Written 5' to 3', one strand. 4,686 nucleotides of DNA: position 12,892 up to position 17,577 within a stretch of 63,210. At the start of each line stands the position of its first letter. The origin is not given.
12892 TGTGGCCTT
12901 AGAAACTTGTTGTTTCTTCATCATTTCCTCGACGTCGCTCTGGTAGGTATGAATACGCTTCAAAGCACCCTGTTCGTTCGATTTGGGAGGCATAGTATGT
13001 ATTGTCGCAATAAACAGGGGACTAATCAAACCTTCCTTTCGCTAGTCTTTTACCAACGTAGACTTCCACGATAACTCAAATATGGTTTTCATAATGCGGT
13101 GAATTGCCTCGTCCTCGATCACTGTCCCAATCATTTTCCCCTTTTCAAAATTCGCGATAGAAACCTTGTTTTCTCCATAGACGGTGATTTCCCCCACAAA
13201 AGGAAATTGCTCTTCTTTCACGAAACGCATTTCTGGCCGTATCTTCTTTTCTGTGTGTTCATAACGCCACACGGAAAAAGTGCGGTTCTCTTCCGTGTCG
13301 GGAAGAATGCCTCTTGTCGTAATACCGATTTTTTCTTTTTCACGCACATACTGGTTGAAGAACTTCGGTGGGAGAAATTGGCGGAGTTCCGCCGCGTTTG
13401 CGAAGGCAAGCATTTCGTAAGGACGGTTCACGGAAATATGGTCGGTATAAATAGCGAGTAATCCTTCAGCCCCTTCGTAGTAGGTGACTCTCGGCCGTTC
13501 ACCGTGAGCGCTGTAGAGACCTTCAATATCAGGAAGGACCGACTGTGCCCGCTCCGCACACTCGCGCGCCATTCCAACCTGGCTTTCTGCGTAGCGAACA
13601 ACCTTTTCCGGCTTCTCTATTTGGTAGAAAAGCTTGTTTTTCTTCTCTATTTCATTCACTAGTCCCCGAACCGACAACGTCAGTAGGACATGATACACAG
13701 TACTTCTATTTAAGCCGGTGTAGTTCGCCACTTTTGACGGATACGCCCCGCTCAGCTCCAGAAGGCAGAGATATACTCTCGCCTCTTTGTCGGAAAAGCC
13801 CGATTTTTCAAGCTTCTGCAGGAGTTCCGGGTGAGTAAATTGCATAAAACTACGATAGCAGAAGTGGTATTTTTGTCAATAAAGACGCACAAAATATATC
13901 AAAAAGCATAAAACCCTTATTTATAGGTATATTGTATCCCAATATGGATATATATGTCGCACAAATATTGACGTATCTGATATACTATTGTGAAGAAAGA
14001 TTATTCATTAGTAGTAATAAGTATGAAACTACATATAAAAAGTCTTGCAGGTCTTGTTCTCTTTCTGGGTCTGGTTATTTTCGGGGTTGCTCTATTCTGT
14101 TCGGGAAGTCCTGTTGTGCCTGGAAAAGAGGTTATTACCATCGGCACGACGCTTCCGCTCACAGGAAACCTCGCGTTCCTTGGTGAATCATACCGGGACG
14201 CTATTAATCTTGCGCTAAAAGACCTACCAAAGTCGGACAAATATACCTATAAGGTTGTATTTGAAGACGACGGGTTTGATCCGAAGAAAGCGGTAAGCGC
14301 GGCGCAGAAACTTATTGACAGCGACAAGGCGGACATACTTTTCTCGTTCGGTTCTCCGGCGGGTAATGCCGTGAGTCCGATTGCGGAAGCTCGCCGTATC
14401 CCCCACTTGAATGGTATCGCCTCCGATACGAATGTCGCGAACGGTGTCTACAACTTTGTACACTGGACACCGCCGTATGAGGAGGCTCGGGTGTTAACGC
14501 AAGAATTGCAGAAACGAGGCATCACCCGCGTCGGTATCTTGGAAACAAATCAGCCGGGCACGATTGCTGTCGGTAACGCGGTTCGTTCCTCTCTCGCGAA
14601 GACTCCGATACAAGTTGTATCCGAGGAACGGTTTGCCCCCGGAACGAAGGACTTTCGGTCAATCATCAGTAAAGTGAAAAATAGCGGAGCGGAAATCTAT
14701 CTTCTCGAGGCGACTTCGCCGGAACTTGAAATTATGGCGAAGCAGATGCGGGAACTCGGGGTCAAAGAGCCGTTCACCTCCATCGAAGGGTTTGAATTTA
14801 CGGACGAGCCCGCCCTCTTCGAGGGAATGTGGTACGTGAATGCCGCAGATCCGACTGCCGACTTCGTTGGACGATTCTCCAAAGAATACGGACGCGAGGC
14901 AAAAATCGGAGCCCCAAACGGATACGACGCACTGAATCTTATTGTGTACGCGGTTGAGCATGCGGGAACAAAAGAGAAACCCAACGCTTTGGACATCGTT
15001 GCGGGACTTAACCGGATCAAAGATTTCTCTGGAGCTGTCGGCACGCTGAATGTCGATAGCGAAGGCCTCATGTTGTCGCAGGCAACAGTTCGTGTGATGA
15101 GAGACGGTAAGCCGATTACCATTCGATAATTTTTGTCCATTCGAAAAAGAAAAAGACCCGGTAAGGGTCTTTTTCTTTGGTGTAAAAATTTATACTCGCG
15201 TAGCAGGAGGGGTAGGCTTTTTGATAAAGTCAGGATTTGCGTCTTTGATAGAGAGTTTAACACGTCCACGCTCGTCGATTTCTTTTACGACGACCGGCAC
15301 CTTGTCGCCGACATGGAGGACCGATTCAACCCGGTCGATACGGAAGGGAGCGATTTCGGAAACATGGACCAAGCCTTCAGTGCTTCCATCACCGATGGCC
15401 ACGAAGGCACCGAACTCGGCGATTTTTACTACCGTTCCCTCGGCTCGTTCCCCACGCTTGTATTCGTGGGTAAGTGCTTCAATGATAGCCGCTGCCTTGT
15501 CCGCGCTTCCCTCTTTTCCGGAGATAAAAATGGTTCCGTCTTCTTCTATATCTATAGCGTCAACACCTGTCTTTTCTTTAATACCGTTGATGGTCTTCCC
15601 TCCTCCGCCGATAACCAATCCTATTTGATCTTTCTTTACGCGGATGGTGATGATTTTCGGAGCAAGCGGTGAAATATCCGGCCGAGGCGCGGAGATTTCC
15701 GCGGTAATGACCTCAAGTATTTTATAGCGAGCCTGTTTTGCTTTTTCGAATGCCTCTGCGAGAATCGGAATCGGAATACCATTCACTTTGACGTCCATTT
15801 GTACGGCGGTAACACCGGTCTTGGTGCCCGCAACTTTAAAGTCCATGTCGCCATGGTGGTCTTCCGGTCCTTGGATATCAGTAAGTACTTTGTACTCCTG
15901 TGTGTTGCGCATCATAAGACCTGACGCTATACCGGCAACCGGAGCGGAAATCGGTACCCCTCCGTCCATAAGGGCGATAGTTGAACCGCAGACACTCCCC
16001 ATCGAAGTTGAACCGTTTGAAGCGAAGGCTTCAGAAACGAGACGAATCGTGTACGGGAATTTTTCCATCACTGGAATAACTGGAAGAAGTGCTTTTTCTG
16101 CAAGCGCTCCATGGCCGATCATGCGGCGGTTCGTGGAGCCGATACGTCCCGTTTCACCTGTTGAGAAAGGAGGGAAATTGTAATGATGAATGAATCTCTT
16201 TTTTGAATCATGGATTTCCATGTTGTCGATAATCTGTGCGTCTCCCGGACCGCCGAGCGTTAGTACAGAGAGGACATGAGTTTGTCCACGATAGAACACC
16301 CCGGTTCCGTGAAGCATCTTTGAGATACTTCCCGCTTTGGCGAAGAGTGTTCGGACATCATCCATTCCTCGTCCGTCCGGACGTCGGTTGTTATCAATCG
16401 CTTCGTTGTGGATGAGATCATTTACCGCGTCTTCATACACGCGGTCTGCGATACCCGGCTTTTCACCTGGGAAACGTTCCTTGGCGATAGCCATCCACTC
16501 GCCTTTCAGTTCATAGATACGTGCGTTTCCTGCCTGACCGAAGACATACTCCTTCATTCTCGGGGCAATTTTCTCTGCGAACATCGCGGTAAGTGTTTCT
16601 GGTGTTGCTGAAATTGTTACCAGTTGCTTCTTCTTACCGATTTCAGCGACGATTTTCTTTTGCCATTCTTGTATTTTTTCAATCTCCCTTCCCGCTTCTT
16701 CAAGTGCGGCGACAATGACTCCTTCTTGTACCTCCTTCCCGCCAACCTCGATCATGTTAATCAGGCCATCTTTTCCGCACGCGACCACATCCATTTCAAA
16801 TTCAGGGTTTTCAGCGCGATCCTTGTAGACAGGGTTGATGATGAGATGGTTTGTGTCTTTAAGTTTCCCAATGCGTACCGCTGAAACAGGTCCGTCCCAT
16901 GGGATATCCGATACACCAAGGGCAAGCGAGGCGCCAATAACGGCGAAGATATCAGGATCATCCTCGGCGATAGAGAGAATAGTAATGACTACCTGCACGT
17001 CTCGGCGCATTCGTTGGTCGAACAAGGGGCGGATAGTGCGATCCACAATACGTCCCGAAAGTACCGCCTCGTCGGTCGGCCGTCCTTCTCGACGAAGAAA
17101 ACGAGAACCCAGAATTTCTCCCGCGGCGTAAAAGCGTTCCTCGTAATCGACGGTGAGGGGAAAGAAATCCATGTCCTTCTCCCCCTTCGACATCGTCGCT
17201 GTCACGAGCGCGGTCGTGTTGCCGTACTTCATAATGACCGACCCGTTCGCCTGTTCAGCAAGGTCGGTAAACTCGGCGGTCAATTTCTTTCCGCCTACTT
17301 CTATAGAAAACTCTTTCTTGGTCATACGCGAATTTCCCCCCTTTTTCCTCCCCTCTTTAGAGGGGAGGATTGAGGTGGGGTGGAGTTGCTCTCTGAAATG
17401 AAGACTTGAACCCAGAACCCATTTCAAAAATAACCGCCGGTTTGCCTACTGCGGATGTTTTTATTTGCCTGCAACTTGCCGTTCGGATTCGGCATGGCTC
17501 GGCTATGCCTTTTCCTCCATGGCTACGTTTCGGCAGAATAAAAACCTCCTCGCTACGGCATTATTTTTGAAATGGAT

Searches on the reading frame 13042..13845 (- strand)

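Call 63: search_protein_families(library=pfam, proteins=[window:13042-13845:-], max_evalue=0.001)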
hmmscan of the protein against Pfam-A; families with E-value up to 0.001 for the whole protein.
window:13042-13845:- (267 aa): 2 families
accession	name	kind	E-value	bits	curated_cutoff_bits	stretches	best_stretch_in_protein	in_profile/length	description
PF01978.25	TrmB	-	2.3e-13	50.2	25.6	1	12-75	1-64/68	Sugar-specific transcriptional regulator TrmB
PF09339.16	HTH_IclR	-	3.4e-05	24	22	1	37-63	22-48/52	IclR helix-turn-helix domain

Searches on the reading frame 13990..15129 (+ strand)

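Call 63: search_protein_families(library=pfam, proteins=[window:13990-15129:+], max_evalue=0.001)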
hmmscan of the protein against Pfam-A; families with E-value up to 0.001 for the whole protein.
window:13990-15129:+ (379 aa): 3 families
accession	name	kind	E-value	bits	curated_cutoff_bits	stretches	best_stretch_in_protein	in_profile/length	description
PF13458.12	Peripla_BP_6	-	3.3e-47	162.2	31.7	1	49-358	2-325/343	Periplasmic binding protein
PF01094.35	ANF_receptor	-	1.3e-11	44.7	25.4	1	70-333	4-301/353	Receptor family ligand binding region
PF13433.12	Peripla_BP_5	-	1.4e-06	28.1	27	0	49-236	1-191/363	Periplasmic binding protein domain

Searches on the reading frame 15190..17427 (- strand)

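Call 30: search_protein_families(library=pfam, proteins=[window:15190-17427:-], max_evalue=0.001)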
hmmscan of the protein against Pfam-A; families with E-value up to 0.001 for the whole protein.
window:15190-17427:- (745 aa): 4 families
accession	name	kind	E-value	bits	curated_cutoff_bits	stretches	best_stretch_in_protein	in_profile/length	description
PF01138.27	RNase_PH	-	6.9e-44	149.8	25.5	2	47-176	3-130/130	3' exoribonuclease family, domain 1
PF00575.29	S1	-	1.7e-14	54.3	22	1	657-728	3-74/74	S1 RNA binding domain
PF03725.20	RNase_PH_C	-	3.4e-09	37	20.8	0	179-245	1-64/67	3' exoribonuclease family, domain 2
PF00013.35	KH_1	-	3.8e-09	36.6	21.5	1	593-650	2-65/66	KH domain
